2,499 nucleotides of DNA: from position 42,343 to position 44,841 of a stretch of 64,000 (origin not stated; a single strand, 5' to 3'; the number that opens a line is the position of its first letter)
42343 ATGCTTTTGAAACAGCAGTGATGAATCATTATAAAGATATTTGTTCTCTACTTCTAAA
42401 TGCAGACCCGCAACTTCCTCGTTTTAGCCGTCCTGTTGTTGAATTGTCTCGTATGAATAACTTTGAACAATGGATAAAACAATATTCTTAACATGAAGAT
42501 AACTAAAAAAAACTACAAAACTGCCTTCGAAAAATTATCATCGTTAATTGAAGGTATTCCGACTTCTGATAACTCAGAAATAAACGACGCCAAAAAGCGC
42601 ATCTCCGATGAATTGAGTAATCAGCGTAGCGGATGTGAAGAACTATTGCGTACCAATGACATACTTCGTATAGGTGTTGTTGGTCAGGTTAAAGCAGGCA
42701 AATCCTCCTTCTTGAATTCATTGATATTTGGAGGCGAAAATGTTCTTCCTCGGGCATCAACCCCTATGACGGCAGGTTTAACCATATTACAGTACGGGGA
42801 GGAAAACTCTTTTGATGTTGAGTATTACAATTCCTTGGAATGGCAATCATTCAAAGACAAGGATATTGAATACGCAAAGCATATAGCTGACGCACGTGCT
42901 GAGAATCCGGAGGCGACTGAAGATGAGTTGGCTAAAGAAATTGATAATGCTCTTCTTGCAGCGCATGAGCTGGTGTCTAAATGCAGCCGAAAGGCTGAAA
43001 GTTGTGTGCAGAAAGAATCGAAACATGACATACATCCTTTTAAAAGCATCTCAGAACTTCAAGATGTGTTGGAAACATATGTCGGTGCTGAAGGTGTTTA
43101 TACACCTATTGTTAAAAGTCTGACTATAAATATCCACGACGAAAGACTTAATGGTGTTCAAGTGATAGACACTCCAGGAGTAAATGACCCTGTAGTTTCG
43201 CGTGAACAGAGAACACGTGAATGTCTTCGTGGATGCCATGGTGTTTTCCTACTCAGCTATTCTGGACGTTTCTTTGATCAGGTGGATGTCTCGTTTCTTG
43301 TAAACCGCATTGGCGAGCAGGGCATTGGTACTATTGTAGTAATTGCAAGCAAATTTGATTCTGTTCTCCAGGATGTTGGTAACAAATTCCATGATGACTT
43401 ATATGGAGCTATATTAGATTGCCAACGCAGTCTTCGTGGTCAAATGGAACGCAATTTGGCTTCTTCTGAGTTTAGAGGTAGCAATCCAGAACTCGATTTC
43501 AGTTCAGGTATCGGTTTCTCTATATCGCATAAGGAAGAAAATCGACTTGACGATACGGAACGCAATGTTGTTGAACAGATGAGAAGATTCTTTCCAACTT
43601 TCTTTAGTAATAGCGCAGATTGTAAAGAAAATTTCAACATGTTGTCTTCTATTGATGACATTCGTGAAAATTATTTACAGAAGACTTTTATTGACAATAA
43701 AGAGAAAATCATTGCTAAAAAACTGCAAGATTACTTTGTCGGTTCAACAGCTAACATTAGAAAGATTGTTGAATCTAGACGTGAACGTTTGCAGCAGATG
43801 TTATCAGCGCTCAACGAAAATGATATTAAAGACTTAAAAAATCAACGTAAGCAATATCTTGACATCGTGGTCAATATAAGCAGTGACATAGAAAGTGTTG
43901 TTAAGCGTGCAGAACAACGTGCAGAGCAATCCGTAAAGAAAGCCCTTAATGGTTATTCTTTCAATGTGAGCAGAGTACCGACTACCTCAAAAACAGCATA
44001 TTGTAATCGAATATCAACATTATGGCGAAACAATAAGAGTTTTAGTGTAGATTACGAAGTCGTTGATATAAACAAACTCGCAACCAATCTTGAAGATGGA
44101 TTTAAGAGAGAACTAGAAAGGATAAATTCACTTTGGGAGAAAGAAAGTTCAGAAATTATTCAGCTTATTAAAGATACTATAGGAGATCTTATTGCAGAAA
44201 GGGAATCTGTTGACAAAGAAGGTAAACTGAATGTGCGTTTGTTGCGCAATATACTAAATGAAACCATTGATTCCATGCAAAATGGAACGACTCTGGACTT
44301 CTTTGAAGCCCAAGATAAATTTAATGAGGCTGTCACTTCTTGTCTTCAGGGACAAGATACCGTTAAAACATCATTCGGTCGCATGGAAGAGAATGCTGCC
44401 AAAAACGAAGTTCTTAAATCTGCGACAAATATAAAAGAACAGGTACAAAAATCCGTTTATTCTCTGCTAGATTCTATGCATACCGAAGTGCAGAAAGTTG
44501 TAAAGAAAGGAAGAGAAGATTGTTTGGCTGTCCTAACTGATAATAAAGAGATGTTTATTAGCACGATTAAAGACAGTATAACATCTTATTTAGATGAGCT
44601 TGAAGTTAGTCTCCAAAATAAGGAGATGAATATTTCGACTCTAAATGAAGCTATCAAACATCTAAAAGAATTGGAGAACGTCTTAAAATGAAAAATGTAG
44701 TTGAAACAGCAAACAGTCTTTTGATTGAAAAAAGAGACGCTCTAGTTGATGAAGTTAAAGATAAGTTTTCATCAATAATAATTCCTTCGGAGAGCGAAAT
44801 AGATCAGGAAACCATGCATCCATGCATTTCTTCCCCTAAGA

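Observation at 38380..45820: AT-rich seven-gene operon built around three tandem dynamin-like GTPases: candidate undescribed membrane-surveillance/defence system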

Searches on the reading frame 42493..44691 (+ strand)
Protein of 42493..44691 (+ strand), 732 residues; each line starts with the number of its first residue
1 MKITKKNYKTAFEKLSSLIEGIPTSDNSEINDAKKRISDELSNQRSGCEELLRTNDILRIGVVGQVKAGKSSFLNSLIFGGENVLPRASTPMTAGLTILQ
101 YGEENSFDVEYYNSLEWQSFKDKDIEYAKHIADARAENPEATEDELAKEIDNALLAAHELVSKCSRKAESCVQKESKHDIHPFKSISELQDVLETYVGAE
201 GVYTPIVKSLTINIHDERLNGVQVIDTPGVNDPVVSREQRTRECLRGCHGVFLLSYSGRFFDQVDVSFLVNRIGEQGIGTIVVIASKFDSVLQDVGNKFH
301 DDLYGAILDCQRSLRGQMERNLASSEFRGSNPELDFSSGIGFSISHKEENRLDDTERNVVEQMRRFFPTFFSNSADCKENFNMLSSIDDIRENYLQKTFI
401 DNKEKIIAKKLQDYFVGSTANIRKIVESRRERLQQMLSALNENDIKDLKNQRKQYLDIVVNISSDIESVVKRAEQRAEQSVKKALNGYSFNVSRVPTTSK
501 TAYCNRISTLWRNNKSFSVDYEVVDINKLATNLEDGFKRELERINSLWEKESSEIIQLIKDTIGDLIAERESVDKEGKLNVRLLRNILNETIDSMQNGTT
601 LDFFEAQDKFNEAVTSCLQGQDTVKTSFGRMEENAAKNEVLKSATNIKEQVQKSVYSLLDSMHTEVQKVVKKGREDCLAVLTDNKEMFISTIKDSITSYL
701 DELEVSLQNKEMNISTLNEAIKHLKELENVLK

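Call 4: search_protein_families(library=pfam, proteins=[window:42493-44691:+], max_evalue=0.1)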
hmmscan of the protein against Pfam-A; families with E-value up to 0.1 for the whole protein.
window:42493-44691:+ (732 aa): 9 families
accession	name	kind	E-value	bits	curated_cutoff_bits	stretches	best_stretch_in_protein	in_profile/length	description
PF00350.29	Dynamin_N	-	4.4e-23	82.6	27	1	60-285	1-166/168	Dynamin family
PF01926.29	MMR_HSR1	-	0.00014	22.4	21.9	1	59-78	1-20/113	50S ribosome-binding GTPase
PF09718.15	Tape_meas_lam_C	-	0.0025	18.3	23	0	642-676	16-50/76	Lambda phage tail tape-measure protein (Tape_meas_lam_C)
PF00009.33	GTP_EFTU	-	0.019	15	26.5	0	56-86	2-32/188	Elongation factor Tu GTP binding domain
PF00853.24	Runt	-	0.027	14.5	27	1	495-528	13-46/129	Runt domain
PF09547.16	SpoIVA_ATPase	-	0.032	14.1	26.6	0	53-78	13-38/237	Stage IV sporulation protein A, ATPase domain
PF25770.1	CC_CEP63-bind_CEP152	-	0.055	13.8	23.9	0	451-484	4-37/51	CEP152, CEP63 binding coiled coil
PF06497.16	Baculo_Ac102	-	0.062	14.2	27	0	606-682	10-89/99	Baculovirus Ac102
PF02650.20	HTH_WhiA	-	0.07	14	27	0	419-456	9-46/84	WhiA C-terminal HTH domain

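Call 5: search_protein_families(library=padloc, proteins=[window:42493-44691:+], max_evalue=0.1)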
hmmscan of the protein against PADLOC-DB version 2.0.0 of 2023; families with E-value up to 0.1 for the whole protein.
window:42493-44691:+ (732 aa): 0 families

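Call 9: search_protein_families(library=ncbifam, proteins=[window:42493-44691:+], max_evalue=0.01)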
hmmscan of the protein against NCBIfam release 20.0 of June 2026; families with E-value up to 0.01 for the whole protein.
window:42493-44691:+ (732 aa): 2 families
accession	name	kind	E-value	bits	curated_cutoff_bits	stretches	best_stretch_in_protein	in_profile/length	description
TIGR00231.1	small_GTP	domain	0.00031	20.6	42.5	0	58-79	4-25/164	GTP-binding protein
TIGR03918.1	GTP_HydF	equivalog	0.0027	16.6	325.55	0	58-78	8-28/392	[FeFe] hydrogenase H-cluster maturation GTPase HydF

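Call 11: find_homologous_proteins(query=window:42493-44691:+)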
Query window:42493-44691:+ (732 aa): 1980 proteins with E <= 0.001 among 8000 candidates; the best 120 are listed.
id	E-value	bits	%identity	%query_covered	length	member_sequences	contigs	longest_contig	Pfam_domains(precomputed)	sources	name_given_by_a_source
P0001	0.0e+0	1551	98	100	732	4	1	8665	PF00350.30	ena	-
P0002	0.0e+0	1289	80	100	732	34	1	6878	PF00350.30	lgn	-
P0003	4.8e-274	929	58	100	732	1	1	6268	PF00350.30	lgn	-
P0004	9.2e-208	710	47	100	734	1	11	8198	PF01926.30,PF00350.30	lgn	-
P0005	2.3e-204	699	47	100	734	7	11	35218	PF00350.30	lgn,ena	-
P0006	1.5e-203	696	46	100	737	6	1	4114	PF01926.30,PF00350.30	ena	-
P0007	1.8e-200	686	46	100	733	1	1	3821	PF00350.30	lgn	-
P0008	1.9e-200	686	46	100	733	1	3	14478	PF00350.30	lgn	-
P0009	2.0e-200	686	46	100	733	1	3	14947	PF00350.30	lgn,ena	-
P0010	2.2e-200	686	46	100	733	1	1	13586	PF00350.30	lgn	-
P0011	3.2e-200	685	46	99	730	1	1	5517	PF00350.30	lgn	-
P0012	5.7e-200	684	46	100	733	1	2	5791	PF00350.30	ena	-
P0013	6.3e-200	684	46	100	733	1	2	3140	PF00350.30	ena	-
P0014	2.5e-199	682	46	100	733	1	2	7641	PF00350.30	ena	-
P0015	3.5e-199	682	46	100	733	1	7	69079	PF00350.30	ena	-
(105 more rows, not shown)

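Call 12: find_encoding_contigs(protein=window:42493-44691:+, flank=10000, max_places=8)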
Protein window:42493-44691:+ (732 aa): 3 contigs read that carry it; 3 places shown.
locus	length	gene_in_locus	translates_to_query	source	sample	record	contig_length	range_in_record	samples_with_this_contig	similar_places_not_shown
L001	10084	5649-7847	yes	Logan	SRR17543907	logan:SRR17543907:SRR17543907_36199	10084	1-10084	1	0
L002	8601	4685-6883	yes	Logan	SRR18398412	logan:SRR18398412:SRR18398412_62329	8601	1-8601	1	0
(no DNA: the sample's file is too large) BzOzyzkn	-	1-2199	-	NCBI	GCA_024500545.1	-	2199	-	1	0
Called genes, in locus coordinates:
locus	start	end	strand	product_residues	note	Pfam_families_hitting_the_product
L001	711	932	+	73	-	PF19637:DUF6140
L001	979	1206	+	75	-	-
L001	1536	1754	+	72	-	PF19637:DUF6140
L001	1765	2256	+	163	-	-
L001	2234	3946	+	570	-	PF00350:Dynamin_N, PF01926:MMR_HSR1 (faint)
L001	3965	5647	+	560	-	PF00350:Dynamin_N, PF01926:MMR_HSR1, PF13606:Ank_3 (faint), PF00023:Ank (faint), PF12796:Ank_2, PF13637:Ank_4 (faint)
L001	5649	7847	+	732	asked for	PF00350:Dynamin_N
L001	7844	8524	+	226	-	-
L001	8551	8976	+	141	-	-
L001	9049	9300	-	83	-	-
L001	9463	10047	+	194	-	-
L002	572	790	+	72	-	PF19637:DUF6140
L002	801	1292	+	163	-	-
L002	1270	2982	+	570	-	PF00350:Dynamin_N, PF01926:MMR_HSR1 (faint)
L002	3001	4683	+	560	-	PF00350:Dynamin_N, PF01926:MMR_HSR1, PF13606:Ank_3 (faint), PF00023:Ank (faint), PF12796:Ank_2, PF13637:Ank_4 (faint)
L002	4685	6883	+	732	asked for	PF00350:Dynamin_N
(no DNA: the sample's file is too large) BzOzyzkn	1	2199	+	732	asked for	PF00350:Dynamin_N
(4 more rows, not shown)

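Call 14: find_related_loci(query=A1, collection=genome_contigs, flank=10000)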
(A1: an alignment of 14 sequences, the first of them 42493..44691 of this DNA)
Query A1 (732 aa) in genome_contigs; peptide patterns used: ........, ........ (x = any residue, [..] = any of these).
448 stretches matched a pattern; 366 encode a relative of the query (tblastn E <= 1e-3); the best 80 are kept; 80 distinct loci.
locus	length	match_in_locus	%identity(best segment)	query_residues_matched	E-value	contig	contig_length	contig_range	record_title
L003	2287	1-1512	79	228-731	0e+0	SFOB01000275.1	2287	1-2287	MAG: Treponema sp. isolate W3P1.029 Contig21133, whole genome shotgun sequence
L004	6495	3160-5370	47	1-731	0e+0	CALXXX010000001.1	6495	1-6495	MAG: uncultured Alphaproteobacteria bacterium isolate E27__bin304 genome assembly, contig: E27__k127_6447405, whole geno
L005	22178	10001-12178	47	1-724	0e+0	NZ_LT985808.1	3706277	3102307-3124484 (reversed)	Bacteroides sp. Marseille-P3684 strain Marseille-P4684, whole genome shotgun sequence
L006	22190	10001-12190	45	1-731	0e+0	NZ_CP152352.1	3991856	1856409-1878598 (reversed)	Segatella copri strain HDD05 chromosome, complete genome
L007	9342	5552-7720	45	1-720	0e+0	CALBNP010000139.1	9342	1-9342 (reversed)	MAG TPA_asm: uncultured Bacteroidales bacterium isolate SRR6425747_bin.106_CONCOCT_v1.1_MAG genome assembly, contig: ERZ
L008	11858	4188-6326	44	1-710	0e+0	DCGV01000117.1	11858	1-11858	MAG TPA_asm: Bacteroidales bacterium UBA1769 UBA1769_contig_113071, whole genome shotgun sequence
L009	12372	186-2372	44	1-727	0e+0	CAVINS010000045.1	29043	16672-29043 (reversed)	Bacteroidaceae bacterium isolate H07634-L1_cleanbin_000035 genome assembly, contig: Spades_H07634-L1_contig_1133, whole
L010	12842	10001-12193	44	1-724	0e+0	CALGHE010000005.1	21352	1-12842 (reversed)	MAG TPA_asm: uncultured Bacteroidales bacterium isolate SRR6425804_bin.88_CONCOCT_v1.1_MAG genome assembly, contig: ERZ1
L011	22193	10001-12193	44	1-724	0e+0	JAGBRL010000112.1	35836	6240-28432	MAG: Paludibacteraceae bacterium isolate RGIG9379 Yak_Cecum-1__c1096059, whole genome shotgun sequence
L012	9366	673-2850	43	1-727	0e+0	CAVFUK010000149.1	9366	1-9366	Anaerovoracaceae bacterium isolate H07613-L1_cleanbin_000018 genome assembly, contig: Spades_H07613-L1_contig_3026, whol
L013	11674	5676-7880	43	1-731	0e+0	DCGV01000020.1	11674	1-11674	MAG TPA_asm: Bacteroidales bacterium UBA1769 UBA1769_contig_196086, whole genome shotgun sequence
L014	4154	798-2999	43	1-731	0e+0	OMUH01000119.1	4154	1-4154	uncultured Prevotella sp. isolate hRUG878 genome assembly, contig: NODE_32274_length_4154_cov_47.7053, whole genome shot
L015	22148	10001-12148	43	1-714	0e+0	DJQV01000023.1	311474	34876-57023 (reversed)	MAG TPA_asm: Bacteroidales bacterium UBA6377 UBA6377_contig_86, whole genome shotgun sequence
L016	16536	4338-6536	41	1-731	9e-179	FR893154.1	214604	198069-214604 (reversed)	Alistipes sp. CAG:435 genomic scaffold, scf149, whole genome shotgun sequence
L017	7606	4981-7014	45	1-679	7e-177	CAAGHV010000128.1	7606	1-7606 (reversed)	MAG TPA_asm: Bacteroidales bacterium, isolate HGM05376, WGS project CAAGHV010000000 data, contig: SRS476288_14_k119_2252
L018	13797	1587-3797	41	1-732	1e-163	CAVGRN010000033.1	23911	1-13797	Paludibacteraceae bacterium isolate H07631-L1_cleanbin_000006 genome assembly, contig: Spades_H07631-L1_contig_1340, who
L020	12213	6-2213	39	1-731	5e-161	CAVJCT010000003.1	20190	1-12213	Flexilinea sp. isolate H07650-L1_cleanbin_000001 genome assembly, contig: Spades_H07650-L1_contig_583, whole genome shot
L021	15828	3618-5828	40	1-732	1e-159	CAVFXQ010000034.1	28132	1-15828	Clostridiales bacterium isolate H07667-L1_cleanbin_000003 genome assembly, contig: Spades_H07667-L1_contig_1388, whole g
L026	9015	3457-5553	37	45-732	8e-134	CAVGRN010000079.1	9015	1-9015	Paludibacteraceae bacterium isolate H07631-L1_cleanbin_000006 genome assembly, contig: Spades_H07631-L1_contig_5343, who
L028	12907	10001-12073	35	49-732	1e-129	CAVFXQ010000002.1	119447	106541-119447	Clostridiales bacterium isolate H07667-L1_cleanbin_000003 genome assembly, contig: Spades_H07667-L1_contig_64, whole gen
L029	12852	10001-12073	36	49-732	1e-129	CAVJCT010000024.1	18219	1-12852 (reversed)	Flexilinea sp. isolate H07650-L1_cleanbin_000001 genome assembly, contig: Spades_H07650-L1_contig_671, whole genome shot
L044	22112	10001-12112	34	26-721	3e-115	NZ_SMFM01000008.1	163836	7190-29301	Flavobacterium caseinilyticum strain AT-3-2 contig8, whole genome shotgun sequence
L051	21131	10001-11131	47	1-369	9e-97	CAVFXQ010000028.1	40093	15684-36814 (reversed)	Clostridiales bacterium isolate H07667-L1_cleanbin_000003 genome assembly, contig: Spades_H07667-L1_contig_775, whole ge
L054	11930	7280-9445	41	2-727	7e-169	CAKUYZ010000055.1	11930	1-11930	MAG: uncultured Bacteroidales bacterium isolate REFINED_METABAT215_TOP10_CONTIGS_1500_ASSEMBLY_K77_MERGED__Hadza_MoBio_h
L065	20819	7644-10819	31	1-458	6e-52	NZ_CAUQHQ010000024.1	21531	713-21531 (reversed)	MAG: uncultured Campylobacter sp. isolate ERR9968901_bin.18_MetaWRAP_v1.3_MAG ERZ21615694.661, whole genome shotgun sequ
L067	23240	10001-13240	28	2-474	1e-50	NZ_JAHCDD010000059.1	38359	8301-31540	Acidovorax sp. CCYZU-2555 59, whole genome shotgun sequence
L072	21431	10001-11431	28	48-462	2e-49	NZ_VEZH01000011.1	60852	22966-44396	Helicobacter pylori strain KH0045 KH0045_11, whole genome shotgun sequence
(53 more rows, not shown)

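Call 19: search_solved_structures(query=window:42493-44691:+, max_evalue=0.01)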
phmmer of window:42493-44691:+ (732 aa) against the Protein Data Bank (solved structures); distinct sequences matched with E-value up to 0.01: 2.
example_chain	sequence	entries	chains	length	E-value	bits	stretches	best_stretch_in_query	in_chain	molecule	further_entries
2j68_A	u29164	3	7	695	5.4e-12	48.2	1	56-155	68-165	BACTERIAL DYNAMIN-LIKE PROTEIN | DYNAMIN FAMILY PROTEIN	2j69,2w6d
5owv_A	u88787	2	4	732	3.2e-11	45.6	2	193-290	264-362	GTP-binding protein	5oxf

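Call 32: search_protein_families(library=padloc, proteins=[L072:8215-9867:+, L072:9869-12199:+, L072:12196-13803:+, L065:7644-9347:+, L065:9350-11587:+, L065:11571-13496:+, L006:6156-7865:+, L006:7872-9995:+, L006:10001-12193:+, L006:12190-12843:+], max_evalue=0.01)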
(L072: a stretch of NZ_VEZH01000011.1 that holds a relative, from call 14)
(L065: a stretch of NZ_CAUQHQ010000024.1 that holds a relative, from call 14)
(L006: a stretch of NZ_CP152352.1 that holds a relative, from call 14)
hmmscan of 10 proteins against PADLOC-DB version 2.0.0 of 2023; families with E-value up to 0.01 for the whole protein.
L072:8215-9867:+ (550 aa): 1 family
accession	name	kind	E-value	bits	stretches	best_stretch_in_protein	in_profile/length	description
PDLC03839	LeoA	-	4.1e-06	24.2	1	12-83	17-100/559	-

L072:9869-12199:+ (776 aa): 1 family
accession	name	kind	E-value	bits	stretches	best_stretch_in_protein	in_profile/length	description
PDLC03841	LeoBC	-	6e-05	20.4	1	36-294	58-155/601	-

L072:12196-13803:+ (535 aa): 1 family
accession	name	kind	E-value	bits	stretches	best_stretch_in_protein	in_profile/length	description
PDLC03839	LeoA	-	5.7e-07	27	1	66-127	27-87/559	-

L065:7644-9347:+ (567 aa): 2 families
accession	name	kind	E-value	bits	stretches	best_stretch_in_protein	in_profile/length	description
PDLC03841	LeoBC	-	7.6e-10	36.5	1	264-560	300-592/601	-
PDLC03839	LeoA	-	1.4e-07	29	1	23-65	39-80/559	-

L065:9350-11587:+ (745 aa): 0 families

L065:11571-13496:+ (641 aa): 0 families

L006:6156-7865:+ (569 aa): 2 families
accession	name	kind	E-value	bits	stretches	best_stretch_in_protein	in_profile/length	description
PDLC03839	LeoA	-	4.5e-14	50.4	1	3-70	15-81/559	-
PDLC03841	LeoBC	-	6.6e-05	20.2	0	255-564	289-589/601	-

L006:7872-9995:+ (707 aa): 2 families
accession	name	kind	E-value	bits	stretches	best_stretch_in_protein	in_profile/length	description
PDLC04783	PDC-M72A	-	2.1e-08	31.9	1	588-681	225-319/392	-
PDLC03839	LeoA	-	6.7e-06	23.5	0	108-132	55-79/559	-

L006:10001-12193:+ (730 aa): 1 family
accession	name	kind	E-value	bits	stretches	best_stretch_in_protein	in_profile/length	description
PDLC00648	ZorA3|ZorA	-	0.0083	12.9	0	530-721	291-478/692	MotA/ExbB/TolQ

L006:12190-12843:+ (217 aa): 0 families

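Call 33: search_protein_families(library=ncbifam, proteins=[L072:8215-9867:+, L072:9869-12199:+, L072:12196-13803:+, L065:7644-9347:+, L065:9350-11587:+, L065:11571-13496:+, L067:9893-11587:+, L067:11612-13894:+, L067:13891-16017:+, L067:15998-17308:+], max_evalue=0.001)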
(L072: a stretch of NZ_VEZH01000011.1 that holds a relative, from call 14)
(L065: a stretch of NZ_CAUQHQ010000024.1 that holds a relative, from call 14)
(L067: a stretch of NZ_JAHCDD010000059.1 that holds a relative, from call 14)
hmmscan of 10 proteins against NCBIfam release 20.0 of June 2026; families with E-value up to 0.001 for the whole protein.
L072:8215-9867:+ (550 aa): 3 families
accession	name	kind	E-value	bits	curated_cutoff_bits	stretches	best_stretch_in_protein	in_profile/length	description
TIGR00231.1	small_GTP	domain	0.00016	21.5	42.5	0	44-79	4-39/164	GTP-binding protein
NF052648.1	DynmDynABac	equivalog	0.00027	18.9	1600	1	13-79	580-646/1187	dynamin GTPase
NF000908.1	PRK00089.1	equivalog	0.00033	20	237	0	45-77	5-37/291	GTPase Era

L072:9869-12199:+ (776 aa): 4 families
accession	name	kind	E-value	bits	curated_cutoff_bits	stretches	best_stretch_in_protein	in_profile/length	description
TIGR03594.1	GTPase_EngA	equivalog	5.1e-09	35.6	306.7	1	41-77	160-198/432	ribosome biogenesis GTPase Der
TIGR03918.1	GTP_HydF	equivalog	2.1e-06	26.8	325.55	1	263-384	57-181/392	[FeFe] hydrogenase H-cluster maturation GTPase HydF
TIGR00450.1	mnmE_trmE_thdF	equivalog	0.00022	20.4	252.6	1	36-75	188-230/446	tRNA uridine-5-carboxymethylaminomethyl(34) synthesis GTPase MnmE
TIGR03597.1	GTPase_YqeH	equivalog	0.00049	19.4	297.4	1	12-76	116-177/361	ribosome biogenesis GTPase YqeH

L072:12196-13803:+ (535 aa): 4 families
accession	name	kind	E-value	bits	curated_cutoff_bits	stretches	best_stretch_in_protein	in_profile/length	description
NF000908.1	PRK00089.1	equivalog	1.2e-09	37.9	237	1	193-284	54-143/291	GTPase Era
TIGR03594.1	GTPase_EngA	equivalog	1.4e-07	30.9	306.7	1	193-269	51-125/432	ribosome biogenesis GTPase Der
TIGR00436.1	era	equivalog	1.8e-06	27.5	116.25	0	97-131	2-36/270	GTPase Era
TIGR03598.1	GTPase_YsxC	equivalog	9.7e-06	25.4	124.45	0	223-305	102-181/186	ribosome biogenesis GTP-binding protein YihA/YsxC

L065:7644-9347:+ (567 aa): 3 families
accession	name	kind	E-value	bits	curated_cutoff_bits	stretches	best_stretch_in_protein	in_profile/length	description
NF007368.0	PRK09866.1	equivalog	3.6e-07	28.9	1146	1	29-82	54-111/742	clamp-binding protein CrfC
NF052648.1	DynmDynABac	equivalog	1.6e-05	23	1600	1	30-76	600-646/1187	dynamin GTPase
TIGR00231.1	small_GTP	domain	0.00048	19.9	42.5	0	43-202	6-126/164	GTP-binding protein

L065:9350-11587:+ (745 aa): 3 families
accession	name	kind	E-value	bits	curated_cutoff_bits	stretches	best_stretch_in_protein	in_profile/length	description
TIGR03594.1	GTPase_EngA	equivalog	3.1e-08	33.1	306.7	1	37-72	161-196/432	ribosome biogenesis GTPase Der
TIGR03918.1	GTP_HydF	equivalog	1e-06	27.9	325.55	1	237-311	52-127/392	[FeFe] hydrogenase H-cluster maturation GTPase HydF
TIGR00231.1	small_GTP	domain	0.00047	20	42.5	0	51-74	3-26/164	GTP-binding protein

L065:11571-13496:+ (641 aa): 1 family
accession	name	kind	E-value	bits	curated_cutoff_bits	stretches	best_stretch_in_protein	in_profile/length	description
TIGR03598.1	GTPase_YsxC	equivalog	0.0006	19.5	124.45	0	236-346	65-176/186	ribosome biogenesis GTP-binding protein YihA/YsxC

L067:9893-11587:+ (564 aa): 7 families
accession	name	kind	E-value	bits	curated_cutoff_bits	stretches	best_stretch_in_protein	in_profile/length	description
NF000908.1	PRK00089.1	equivalog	2.7e-09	36.7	237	0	140-252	53-164/291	GTPase Era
NF052648.1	DynmDynABac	equivalog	1.4e-07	29.8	1600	1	44-156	38-151/1187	dynamin GTPase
NF007368.0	PRK09866.1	equivalog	1.7e-07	30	1146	1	43-94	65-116/742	clamp-binding protein CrfC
NF041922.1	DLP_LeoA_gen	subfamily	3.7e-06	26.2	325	1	3-71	4-73/532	LeoA/HP0731 family dynamin-like GTPase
TIGR03594.1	GTPase_EngA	equivalog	2.9e-05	23.3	306.7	0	43-75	171-203/432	ribosome biogenesis GTPase Der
TIGR00436.1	era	equivalog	0.00015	21.2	116.25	0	50-82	3-35/270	GTPase Era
TIGR00231.1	small_GTP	domain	0.00048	19.9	42.5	0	49-209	5-126/164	GTP-binding protein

L067:11612-13894:+ (760 aa): 5 families
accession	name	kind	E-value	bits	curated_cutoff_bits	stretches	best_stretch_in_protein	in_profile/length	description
TIGR03594.1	GTPase_EngA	equivalog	8.2e-09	35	306.7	1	25-91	148-199/432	ribosome biogenesis GTPase Der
TIGR03918.1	GTP_HydF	equivalog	2.1e-06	26.9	325.55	0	63-88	3-28/392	[FeFe] hydrogenase H-cluster maturation GTPase HydF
NF000908.1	PRK00089.1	equivalog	0.00021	20.7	237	0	70-88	6-24/291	GTPase Era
TIGR00231.1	small_GTP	domain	0.00042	20.1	42.5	0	68-90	4-26/164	GTP-binding protein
TIGR00450.1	mnmE_trmE_thdF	equivalog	0.00066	18.9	252.6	0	37-92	172-234/446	tRNA uridine-5-carboxymethylaminomethyl(34) synthesis GTPase MnmE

L067:13891-16017:+ (708 aa): 5 families
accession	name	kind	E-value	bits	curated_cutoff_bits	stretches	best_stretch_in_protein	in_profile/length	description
TIGR02168.1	SMC_prok_B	equivalog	3.5e-10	38.3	567.35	1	28-281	681-934/1181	chromosome segregation protein SMC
TIGR02169.1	SMC_prok_A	equivalog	8.9e-09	33.6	729.4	1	30-274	693-935/1165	chromosome segregation protein SMC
TIGR04523.1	Mplasa_alph_rch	subfamily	2.2e-08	32.5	270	1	29-262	317-550/745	helix-rich protein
NF045487.1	ASRP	equivalog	5.4e-05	22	300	1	42-280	110-340/593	archaea-specific SMC-related protein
NF041034.1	Rad50_Sulf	equivalog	6.4e-05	21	1000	1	27-285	441-695/872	DNA double-strand break repair ATPase Rad50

L067:15998-17308:+ (436 aa): 1 family
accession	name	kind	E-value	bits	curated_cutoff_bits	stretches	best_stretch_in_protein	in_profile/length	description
TIGR03598.1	GTPase_YsxC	equivalog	5.7e-06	26.1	124.45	1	190-304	65-176/186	ribosome biogenesis GTP-binding protein YihA/YsxC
